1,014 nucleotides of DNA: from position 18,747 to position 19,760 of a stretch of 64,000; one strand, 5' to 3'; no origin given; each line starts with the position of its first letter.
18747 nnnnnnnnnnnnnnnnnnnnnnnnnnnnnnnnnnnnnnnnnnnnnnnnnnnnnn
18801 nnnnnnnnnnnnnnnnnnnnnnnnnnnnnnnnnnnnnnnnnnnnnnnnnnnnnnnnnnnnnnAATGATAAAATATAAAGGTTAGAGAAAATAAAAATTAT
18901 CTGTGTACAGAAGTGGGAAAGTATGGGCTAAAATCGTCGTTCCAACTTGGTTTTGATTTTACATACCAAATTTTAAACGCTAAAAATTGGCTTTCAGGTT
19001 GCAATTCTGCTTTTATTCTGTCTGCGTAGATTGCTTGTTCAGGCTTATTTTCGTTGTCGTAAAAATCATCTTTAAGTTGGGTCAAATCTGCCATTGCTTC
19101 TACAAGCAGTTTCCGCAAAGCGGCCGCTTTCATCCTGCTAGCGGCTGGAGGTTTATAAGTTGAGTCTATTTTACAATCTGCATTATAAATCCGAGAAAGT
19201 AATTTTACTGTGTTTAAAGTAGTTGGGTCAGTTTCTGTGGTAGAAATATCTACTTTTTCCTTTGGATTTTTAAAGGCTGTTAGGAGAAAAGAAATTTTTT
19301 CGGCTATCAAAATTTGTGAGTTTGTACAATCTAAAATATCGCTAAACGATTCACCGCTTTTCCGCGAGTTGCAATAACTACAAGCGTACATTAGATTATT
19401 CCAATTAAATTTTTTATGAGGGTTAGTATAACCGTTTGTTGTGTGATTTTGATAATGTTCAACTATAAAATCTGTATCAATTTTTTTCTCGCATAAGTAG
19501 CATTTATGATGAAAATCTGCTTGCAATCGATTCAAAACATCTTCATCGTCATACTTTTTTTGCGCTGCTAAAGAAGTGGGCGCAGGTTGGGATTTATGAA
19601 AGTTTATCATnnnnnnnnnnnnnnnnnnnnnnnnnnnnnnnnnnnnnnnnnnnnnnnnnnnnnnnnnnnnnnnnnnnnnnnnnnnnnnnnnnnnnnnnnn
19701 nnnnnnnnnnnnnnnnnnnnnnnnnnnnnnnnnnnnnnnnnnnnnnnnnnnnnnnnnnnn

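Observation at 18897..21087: Septu-like two-gene system (AAA_21 ATPase + HNH nuclease) inserted 2 nt behind an Fe-S oxidoreductase gene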

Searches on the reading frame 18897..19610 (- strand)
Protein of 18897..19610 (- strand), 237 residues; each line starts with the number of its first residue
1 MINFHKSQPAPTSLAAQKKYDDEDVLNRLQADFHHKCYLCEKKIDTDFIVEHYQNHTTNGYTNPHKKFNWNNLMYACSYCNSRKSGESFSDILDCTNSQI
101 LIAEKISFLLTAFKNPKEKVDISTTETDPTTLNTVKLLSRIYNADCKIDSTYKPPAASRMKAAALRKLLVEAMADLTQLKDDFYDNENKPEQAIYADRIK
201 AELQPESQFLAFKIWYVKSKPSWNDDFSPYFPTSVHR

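Call 3: search_protein_families(library=padloc, proteins=[window:18897-19610:-], max_evalue=0.01)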
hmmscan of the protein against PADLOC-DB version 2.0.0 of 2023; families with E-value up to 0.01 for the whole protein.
window:18897-19610:- (237 aa): 34 families (the best 25 are shown)
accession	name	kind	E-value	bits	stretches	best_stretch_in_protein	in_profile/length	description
PDLC00331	PtuB1|PtuB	-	3.6e-50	168.6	1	1-230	1-218/222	Unknown function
PDLC00321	PtuB1|PtuB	-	1.3e-46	157.1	1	1-230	1-221/223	Unknown function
PDLC00323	PtuB1|PtuB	-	6.7e-35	118.7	1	1-228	1-205/215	Unknown function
PDLC00337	PtuB1|PtuB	-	9.2e-15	53.1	1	13-180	35-197/216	Unknown function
PDLC00328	PtuB1|PtuB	-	1.5e-10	39.1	1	15-87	41-120/295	Unknown function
PDLC00341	PtuB1|PtuB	-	2.3e-10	38.5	1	18-90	35-103/273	Unknown function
PDLC00315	PtuB1|PtuB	-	3.5e-10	38.1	1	18-89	16-81/227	Unknown function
PDLC00336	PtuB1|PtuB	-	9e-10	36.6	1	9-87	38-114/250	Unknown function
PDLC02924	HNH_I-A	-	2.2e-09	35.6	1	19-106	28-106/198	-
PDLC00288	PtuA1|PtuA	-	2.7e-09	34.2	1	20-88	50-128/733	AAA ATPase domain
PDLC00330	PtuB1|PtuB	-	2.9e-09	35.2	1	24-85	43-110/271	Unknown function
PDLC00316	PtuB1|PtuB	-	4.1e-08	31.2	1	21-85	51-120/301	Unknown function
PDLC00317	PtuB1|PtuB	-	4.4e-08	31.3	1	31-90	56-109/244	Unknown function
PDLC00292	PtuA1|PtuA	-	7.7e-08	29.1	1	14-86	38-120/726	AAA ATPase domain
PDLC00339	PtuB1|PtuB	-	2.4e-07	28.8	1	16-119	46-164/261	Unknown function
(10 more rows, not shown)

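Call 4: search_protein_families(library=pfam, proteins=[window:18897-19610:-], max_evalue=0.01)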
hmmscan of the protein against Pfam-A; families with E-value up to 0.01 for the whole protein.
window:18897-19610:- (237 aa): 3 families
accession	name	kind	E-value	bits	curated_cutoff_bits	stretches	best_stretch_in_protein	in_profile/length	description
PF18609.8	SAM_Exu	-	0.00087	20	28.9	1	157-189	13-45/72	Exuperantia SAM-like domain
PF01844.29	HNH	-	0.0013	19.3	21.4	1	37-85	1-45/47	HNH endonuclease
PF05766.18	NinG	-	0.0094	16.2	25.4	0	31-87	90-142/193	Bacteriophage Lambda NinG protein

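Call 5: search_protein_families(library=ncbifam, proteins=[window:18897-19610:-], max_evalue=0.01)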
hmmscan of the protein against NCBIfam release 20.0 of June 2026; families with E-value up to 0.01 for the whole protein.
window:18897-19610:- (237 aa): 3 families
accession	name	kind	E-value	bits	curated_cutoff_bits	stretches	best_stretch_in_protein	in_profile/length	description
NF041761.1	PtuB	equivalog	1.7e-06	28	150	1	19-87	30-96/218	retron Ec78 anti-phage system effector HNH endonuclease PtuB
TIGR02646.1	TIGR02646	subfamily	2.5e-06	27.6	52.15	1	21-84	11-71/144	retron system putative HNH endonuclease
NF040563.1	guided_IscB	equivalog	0.0021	17.2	175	1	25-95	183-246/314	RNA-guided endonuclease IscB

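Call 10: search_solved_structures(query=window:18897-19610:-, max_evalue=0.1, show_alignments=2)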
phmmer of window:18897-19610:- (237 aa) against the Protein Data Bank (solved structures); distinct sequences matched with E-value up to 0.1: 1.
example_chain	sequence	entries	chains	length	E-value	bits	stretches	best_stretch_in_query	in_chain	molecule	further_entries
6j0d_A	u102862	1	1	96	0.047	16.4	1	17-47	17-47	transcription factor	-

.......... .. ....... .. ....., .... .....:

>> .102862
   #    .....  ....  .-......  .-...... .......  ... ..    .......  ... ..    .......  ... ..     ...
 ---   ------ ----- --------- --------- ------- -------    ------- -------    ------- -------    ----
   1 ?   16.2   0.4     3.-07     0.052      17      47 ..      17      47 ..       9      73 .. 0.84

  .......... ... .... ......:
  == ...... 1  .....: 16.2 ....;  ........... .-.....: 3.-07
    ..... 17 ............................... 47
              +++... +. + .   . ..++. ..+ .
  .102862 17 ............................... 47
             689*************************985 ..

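Call 16: list_cluster_members(proteins=[P0001, window:18897-19610:-, window:15700-17388:-, window:21090-21881:-, window:18224-18862:-, window:17485-18186:-])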
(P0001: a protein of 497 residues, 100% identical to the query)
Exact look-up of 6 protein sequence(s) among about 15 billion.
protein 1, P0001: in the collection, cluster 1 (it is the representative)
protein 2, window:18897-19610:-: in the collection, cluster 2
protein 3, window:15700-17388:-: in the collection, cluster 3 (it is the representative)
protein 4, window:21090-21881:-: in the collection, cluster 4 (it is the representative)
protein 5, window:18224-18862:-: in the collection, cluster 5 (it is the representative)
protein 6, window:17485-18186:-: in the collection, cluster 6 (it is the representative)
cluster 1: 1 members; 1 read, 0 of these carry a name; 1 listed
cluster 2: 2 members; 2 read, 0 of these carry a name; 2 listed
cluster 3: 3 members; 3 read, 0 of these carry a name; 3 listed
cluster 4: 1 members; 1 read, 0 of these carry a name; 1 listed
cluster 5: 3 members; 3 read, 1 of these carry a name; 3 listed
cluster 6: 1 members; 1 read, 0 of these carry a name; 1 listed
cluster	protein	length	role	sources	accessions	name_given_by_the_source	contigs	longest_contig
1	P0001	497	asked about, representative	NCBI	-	-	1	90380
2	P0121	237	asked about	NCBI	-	-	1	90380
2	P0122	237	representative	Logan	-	-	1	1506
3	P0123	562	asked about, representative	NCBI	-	-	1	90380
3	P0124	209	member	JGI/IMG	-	-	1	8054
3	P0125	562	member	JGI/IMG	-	-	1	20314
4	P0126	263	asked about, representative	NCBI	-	-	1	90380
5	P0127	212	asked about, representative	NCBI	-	-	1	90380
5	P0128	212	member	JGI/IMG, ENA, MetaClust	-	\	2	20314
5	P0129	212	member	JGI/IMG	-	-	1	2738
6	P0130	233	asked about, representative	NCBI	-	-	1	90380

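Call 17: find_homologous_proteins(query=window:18897-19610:-, max_evalue=0.00001)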
Query window:18897-19610:- (237 aa): 85 proteins with E <= 0.00001 among 264 candidates.
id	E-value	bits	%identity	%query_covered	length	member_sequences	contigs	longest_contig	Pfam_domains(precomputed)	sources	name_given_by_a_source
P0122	7.8e-147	505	94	100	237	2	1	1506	-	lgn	-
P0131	6.6e-108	378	72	100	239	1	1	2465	-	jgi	jgi:hypothetical protein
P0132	2.2e-38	150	41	98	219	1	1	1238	-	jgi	jgi:hypothetical protein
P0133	2.4e-38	150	39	98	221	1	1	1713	-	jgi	jgi:hypothetical protein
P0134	2.9e-38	150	41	97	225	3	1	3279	-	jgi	jgi:hypothetical protein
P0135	3.3e-38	149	39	98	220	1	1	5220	PF01844.30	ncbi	-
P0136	7.1e-38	148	41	98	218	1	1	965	-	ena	-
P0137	7.4e-36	142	41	97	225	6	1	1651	-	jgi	jgi:hypothetical protein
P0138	1.6e-35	141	38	96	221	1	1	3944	PF01844.30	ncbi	-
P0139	2.3e-35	140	40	96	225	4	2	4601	-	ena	-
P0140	6.5e-35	139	37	98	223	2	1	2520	PF01844.30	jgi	-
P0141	8.4e-34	135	39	97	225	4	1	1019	-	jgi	jgi:hypothetical protein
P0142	9.7e-34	135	38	97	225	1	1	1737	-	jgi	jgi:hypothetical protein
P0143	2.8e-33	133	37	98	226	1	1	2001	-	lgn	-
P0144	1.3e-32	131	35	98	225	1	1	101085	-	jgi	jgi:uncharacterized protein (TIGR02646 family)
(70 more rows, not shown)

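Call 19: find_encoding_contigs(protein=P0131, flank=10000, max_places=4)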
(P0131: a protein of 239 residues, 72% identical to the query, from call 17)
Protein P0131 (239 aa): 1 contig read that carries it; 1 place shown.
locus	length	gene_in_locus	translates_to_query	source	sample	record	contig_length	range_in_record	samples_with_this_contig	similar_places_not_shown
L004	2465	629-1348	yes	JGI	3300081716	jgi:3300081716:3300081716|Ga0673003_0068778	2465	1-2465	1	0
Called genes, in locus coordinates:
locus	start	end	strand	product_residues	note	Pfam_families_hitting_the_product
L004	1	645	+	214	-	?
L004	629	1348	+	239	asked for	-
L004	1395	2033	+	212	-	-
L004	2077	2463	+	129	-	?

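Call 35: search_solved_structures(query=A2, max_evalue=1, show_alignments=3)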
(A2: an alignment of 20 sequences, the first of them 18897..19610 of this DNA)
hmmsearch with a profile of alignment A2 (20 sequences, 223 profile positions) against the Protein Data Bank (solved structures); distinct sequences matched with E-value up to 1: 14.
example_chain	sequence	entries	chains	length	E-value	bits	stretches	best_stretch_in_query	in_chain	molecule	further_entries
9l7p_H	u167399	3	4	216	1.4e-06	31.2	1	26-79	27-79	TIGR02646 family protein | Retron I-A effector PtuB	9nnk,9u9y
9nnb_J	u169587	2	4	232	1.6e-06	30.9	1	26-79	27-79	Retron I-A effector PtuB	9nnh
9n69_F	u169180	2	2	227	2.7e-06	30.2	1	1-91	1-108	TIGR02646 family protein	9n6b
9kjx_F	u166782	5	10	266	2.8e-06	30.1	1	26-79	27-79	TIGR02646 family protein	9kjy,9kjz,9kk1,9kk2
9vh1_F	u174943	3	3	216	2.9e-06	30.1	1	25-79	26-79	Retron Ec78 putative HNH endonuclease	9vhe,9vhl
22bv_F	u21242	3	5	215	0.00024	23.8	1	28-80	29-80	TIGR02646 family protein | PtuB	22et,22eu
5h0m_A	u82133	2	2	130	0.00082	22.1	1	42-88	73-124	HNH endonuclease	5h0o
22bu_F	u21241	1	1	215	0.017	17.8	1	28-80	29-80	TIGR02646 family protein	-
9jr1_A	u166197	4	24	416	0.28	13.8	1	149-213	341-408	Carboxyl-terminal protease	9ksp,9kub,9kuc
9ku0_A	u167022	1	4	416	0.28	13.8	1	149-213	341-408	Carboxyl-terminal protease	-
9ku3_A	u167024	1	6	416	0.29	13.7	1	149-213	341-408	Carboxyl-terminal protease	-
4zi2_C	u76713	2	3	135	0.33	13.5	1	150-215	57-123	Cilia- and flagella-associated protein 36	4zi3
4zi3_D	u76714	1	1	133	0.4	13.3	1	150-215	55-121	Cilia- and flagella-associated protein 36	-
9k31_A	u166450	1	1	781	0.51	12.9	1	35-87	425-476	YnpsCas9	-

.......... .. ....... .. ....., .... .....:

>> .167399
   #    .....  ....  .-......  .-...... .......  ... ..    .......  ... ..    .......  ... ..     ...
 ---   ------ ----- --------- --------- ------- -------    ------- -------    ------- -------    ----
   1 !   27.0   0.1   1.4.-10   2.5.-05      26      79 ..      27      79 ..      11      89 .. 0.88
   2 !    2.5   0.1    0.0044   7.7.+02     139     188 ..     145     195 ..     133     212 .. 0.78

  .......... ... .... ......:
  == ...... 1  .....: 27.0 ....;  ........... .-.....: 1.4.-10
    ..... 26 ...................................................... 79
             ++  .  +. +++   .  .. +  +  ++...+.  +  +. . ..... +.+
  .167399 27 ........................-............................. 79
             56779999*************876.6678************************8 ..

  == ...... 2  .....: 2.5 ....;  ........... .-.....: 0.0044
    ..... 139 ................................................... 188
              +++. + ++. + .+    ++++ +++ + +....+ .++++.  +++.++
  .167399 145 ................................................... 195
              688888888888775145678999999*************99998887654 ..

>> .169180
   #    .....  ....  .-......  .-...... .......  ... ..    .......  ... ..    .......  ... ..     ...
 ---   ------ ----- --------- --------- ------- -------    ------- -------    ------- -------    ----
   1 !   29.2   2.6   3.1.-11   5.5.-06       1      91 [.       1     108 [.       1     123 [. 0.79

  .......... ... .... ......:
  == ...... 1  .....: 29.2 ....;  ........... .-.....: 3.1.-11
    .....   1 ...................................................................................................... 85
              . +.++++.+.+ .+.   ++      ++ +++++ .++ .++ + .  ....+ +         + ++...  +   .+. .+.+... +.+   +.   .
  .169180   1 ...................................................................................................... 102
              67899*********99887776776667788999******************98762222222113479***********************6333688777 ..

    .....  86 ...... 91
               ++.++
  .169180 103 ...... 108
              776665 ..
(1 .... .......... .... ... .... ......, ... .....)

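Call 53: predict_structure(alignment_id=A4)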
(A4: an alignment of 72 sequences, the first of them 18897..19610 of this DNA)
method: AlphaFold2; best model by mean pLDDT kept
length: 237 residues; sequences in the alignment: 72
mean_pLDDT: 94.0   pTM: 0.91
mean pLDDT of the five models: 94.0, 93.4, 93.4, 92.5, 92.2
residues with pLDDT >= 90: 204; 70-90: 32; 50-70: 1; < 50: 0
segments of 3 or more residues with pLDDT < 50: none
pLDDT, mean of each block of 10 residues (from residue 1): 96 92 97 98 96 93 96 98 88 96 96 80 96 97 86 90 95 96 97 98 98 96 94 85
secondary structure, 60 per line:
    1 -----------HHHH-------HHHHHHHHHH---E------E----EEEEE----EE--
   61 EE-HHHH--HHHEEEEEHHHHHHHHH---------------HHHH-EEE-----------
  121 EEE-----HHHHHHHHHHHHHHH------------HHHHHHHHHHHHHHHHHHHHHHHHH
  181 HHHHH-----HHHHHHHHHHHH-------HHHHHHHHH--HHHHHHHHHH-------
elements in order: H12-15 H23-32 E48-52 H64-67 E73-77 H78-86 H102-105 E107-109 E121-123 H129-143 H156-185 H191-202 H210-218 H221-230

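Call 57: fold_search(model_id=the predicted structure, library=pdb)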
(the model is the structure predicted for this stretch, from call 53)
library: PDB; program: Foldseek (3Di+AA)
matches with E <= 10: 38; with E <= 0.001: 2
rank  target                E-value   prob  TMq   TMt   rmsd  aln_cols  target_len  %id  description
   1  9u9y_H                2.0e-04  1.00  0.56  0.63   4.6       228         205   16  Cryo-EM structure of retron Ec78 effector complex (released 2025-12-10)
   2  9e90_B                3.5e-04  1.00  0.49  0.46   8.5       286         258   15  Ec83 Retron PtuA/PtuB (2-1) complex bound to ATP (released 2025-07-02)
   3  9e8z_B                2.6e-03  1.00  0.50  0.48   6.7       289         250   12  4-component structure of retron Ec83 (released 2025-07-02)
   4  9nnh_K                3.4e-03  1.00  0.57  0.63   4.7       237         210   16  Cryo-EM structure of the Retron Ec78 complex, PtuA:PtuB:RT (4:2:2) (released 2025-10-08)
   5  5x1h_A                1.0e-01  0.30  0.22  0.26  15.3       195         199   11  Structure of Legionella pneumophila DotN (released 2017-06-14)
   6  5x42_C                2.1e-01  0.18  0.23  0.27  19.1       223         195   12  Structure of DotL(590-659)-DotN derived from Legionella pneumophila (released 2017-06-14)
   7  5x42_A                2.6e-01  0.20  0.21  0.24  14.4       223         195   11  Structure of DotL(590-659)-DotN derived from Legionella pneumophila (released 2017-06-14)
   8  8fmh_C                2.9e-01  0.99  0.26  0.17   2.6        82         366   12  Structure of CBASS Cap5 from Pseudomonas syringae as an activated tetramer with the cyclic dinucleotide 3'2'-c-dGAMP l (released 2024-02-07)
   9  8fmf_C                3.1e-01  0.98  0.25  0.17   2.8        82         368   15  Structure of CBASS Cap5 from Pseudomonas syringae as an activated tetramer with the cyclic dinucleotide 3'2'-c-diAMP l (released 2024-02-07)
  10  9ehx_A                3.3e-01  0.25  0.26  0.05  23.3       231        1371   11  FnCas9 16 mismatch DNA product state (released 2025-10-01)
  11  5x1h_E                3.4e-01  0.12  0.20  0.23  18.6       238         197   12  Structure of Legionella pneumophila DotN (released 2017-06-14)
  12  5x1h_K                4.1e-01  0.11  0.21  0.24  18.6       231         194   12  Structure of Legionella pneumophila DotN (released 2017-06-14)
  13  6yex_A                4.6e-01  0.28  0.22  0.18  11.3       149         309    9  VcaM4I restriction endonuclease in the absence of DNA (released 2020-12-16)
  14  8fmh_E                4.8e-01  0.92  0.24  0.16   3.3        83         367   14  Structure of CBASS Cap5 from Pseudomonas syringae as an activated tetramer with the cyclic dinucleotide 3'2'-c-dGAMP l (released 2024-02-07)
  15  5x1h_C                5.1e-01  0.35  0.20  0.23  10.3       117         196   13  Structure of Legionella pneumophila DotN (released 2017-06-14)
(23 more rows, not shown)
